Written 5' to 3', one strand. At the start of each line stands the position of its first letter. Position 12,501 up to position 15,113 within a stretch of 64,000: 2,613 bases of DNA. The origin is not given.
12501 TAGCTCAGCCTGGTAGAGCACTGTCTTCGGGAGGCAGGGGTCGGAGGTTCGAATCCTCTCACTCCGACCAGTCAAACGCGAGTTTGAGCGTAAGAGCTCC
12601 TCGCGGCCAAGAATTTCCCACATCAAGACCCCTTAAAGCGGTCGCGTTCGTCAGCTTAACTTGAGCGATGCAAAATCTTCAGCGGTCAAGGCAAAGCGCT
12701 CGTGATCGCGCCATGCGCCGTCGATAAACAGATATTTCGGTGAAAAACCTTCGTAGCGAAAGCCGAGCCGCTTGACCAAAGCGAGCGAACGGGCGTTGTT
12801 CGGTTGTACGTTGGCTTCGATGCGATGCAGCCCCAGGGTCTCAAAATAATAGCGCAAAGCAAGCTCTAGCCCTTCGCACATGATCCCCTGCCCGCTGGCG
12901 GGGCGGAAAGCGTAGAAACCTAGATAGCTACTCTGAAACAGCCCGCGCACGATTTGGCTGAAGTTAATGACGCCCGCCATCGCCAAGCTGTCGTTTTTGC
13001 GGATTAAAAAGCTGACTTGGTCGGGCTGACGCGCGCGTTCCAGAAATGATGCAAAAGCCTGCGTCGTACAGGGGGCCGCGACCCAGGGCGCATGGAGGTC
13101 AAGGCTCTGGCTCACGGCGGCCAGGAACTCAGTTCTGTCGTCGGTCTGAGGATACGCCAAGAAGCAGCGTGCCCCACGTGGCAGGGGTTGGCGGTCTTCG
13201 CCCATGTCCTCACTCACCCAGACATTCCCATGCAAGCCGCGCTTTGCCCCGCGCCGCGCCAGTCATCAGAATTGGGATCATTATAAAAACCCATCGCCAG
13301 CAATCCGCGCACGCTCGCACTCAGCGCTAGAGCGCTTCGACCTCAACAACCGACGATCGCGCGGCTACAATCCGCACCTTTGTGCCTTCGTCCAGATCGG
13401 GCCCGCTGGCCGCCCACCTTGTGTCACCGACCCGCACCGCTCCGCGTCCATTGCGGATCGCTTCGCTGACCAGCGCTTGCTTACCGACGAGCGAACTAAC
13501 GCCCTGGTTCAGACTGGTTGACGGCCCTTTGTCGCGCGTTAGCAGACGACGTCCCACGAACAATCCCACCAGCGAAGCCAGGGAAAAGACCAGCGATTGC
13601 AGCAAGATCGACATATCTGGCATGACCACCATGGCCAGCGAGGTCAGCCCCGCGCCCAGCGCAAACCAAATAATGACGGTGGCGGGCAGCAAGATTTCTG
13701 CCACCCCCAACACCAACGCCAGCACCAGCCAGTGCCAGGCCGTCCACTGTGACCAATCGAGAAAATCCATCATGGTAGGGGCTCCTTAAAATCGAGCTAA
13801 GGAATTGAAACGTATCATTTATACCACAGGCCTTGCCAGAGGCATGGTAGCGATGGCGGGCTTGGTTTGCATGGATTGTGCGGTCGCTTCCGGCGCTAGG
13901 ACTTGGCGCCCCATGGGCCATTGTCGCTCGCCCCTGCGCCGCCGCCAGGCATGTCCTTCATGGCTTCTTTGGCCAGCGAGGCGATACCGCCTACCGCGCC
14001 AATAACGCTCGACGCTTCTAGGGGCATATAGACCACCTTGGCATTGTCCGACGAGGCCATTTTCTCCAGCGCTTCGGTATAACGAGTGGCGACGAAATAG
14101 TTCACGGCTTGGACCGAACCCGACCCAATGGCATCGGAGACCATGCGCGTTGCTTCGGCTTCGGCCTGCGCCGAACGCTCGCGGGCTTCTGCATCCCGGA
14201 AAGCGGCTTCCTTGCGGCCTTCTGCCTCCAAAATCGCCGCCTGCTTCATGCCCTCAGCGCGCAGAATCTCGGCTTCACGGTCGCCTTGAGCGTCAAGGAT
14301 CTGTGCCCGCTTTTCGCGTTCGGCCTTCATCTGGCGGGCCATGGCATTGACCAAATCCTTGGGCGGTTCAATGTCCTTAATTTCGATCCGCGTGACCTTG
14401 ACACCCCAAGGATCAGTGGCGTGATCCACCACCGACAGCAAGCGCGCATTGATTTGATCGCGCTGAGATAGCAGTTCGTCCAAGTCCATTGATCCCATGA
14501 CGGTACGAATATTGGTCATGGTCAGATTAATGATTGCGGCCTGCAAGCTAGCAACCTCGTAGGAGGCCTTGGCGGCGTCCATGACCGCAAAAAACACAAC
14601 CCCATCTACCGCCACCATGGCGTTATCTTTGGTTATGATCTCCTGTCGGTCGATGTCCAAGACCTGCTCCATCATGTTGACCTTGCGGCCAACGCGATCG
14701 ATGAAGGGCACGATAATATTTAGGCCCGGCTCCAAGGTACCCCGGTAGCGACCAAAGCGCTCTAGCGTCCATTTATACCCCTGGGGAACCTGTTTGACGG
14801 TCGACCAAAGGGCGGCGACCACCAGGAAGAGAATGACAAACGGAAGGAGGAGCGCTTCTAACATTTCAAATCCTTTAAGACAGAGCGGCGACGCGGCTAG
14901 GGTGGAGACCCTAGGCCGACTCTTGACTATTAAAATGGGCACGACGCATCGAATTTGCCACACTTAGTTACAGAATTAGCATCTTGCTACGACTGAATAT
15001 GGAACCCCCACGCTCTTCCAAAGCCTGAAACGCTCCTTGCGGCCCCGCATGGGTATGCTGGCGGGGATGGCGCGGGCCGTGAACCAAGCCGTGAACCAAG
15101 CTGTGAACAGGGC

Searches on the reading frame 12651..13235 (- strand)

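Call 4: search_protein_families(library=pfam, proteins=[window:12651-13235:-])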
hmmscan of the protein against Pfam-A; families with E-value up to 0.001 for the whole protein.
window:12651-13235:- (194 aa): 3 families
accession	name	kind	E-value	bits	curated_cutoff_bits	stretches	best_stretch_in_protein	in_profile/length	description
PF13302.13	Acetyltransf_3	-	6.8e-17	62.9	25.4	1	26-160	4-138/138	Acetyltransferase (GNAT) domain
PF13420.13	Acetyltransf_4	-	1.2e-08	35.6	24.3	1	57-178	33-153/155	Acetyltransferase (GNAT) domain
PF00583.31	Acetyltransf_1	-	8.3e-08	33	20.7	1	54-159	14-116/116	Acetyltransferase (GNAT) family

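Call 5: search_protein_families(library=ncbifam, proteins=[window:12651-13235:-])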
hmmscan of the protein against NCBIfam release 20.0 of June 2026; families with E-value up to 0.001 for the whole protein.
window:12651-13235:- (194 aa): 5 families
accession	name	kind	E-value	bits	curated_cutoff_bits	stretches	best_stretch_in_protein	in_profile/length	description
NF008072.0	PRK10809.1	equivalog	5.6e-31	107.8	190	1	65-190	67-192/194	ribosomal protein S5-alanine N-acetyltransferase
TIGR03585.1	PseH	equivalog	8.4e-10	38.9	93.1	1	61-173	38-147/156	UDP-4-amino-4,6-dideoxy-N-acetyl-beta-L-altrosamine N-acetyltransferase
NF007539.0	PRK10151.1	equivalog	3.1e-09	36.7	184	1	76-182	70-173/179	50S ribosomal protein L7/L12-serine acetyltransferase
NF011709.0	PRK15130.1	equivalog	5.8e-06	26.2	218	1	114-186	95-167/186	spermidine N1-acetyltransferase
NF040503.1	resist_ArsN1a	equivalog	4.6e-05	23.2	170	1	106-177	81-151/159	arsinothricin resistance N-acetyltransferase ArsN1 family A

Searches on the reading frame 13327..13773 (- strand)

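Call 35: search_protein_families(library=pfam, proteins=[window:13327-13773:-], max_evalue=0.00001)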
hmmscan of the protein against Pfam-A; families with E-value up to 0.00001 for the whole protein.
window:13327-13773:- (148 aa): 1 family
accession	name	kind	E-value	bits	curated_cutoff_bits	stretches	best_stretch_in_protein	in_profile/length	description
PF01957.25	NfeD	-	8.1e-10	39.2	29.1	1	93-146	2-56/57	NfeD-like C-terminal, partner-binding domain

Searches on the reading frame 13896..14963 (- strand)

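Call 4: search_protein_families(library=pfam, proteins=[window:13896-14963:-])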
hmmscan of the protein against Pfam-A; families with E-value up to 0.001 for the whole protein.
window:13896-14963:- (355 aa): 2 families
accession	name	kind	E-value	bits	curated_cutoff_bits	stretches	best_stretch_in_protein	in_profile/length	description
PF01145.31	Band_7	-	5.6e-38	131.2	23.6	1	58-228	2-175/176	SPFH domain / Band 7 family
PF16200.10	Band_7_C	-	0.00084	19.7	29.1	0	273-311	1-40/63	C-terminal region of band_7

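Call 5: search_protein_families(library=ncbifam, proteins=[window:13896-14963:-])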
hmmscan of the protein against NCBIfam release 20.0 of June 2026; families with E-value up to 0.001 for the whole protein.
window:13896-14963:- (355 aa): 5 families
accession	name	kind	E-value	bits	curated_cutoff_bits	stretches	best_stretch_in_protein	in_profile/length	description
TIGR01933.1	hflK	equivalog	1.9e-24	86.5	159.4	1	68-260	13-207/261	FtsH protease activity modulator HflK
TIGR01932.1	hflC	equivalog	1.4e-13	50.4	134.4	2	168-310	174-306/318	protease modulator HflC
NF008181.0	PRK10930.1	equivalog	2.6e-12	46.3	660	1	48-255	92-298/419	FtsH protease activity modulator HflK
NF008259.0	PRK11029.1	equivalog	7.9e-10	38.2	427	1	184-308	199-312/334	protease modulator HflC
NF058507.1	FlotScfldFlot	equivalog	8.6e-06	25.1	700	1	82-267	59-259/477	flotillin lipid rafts scaffold protein FloT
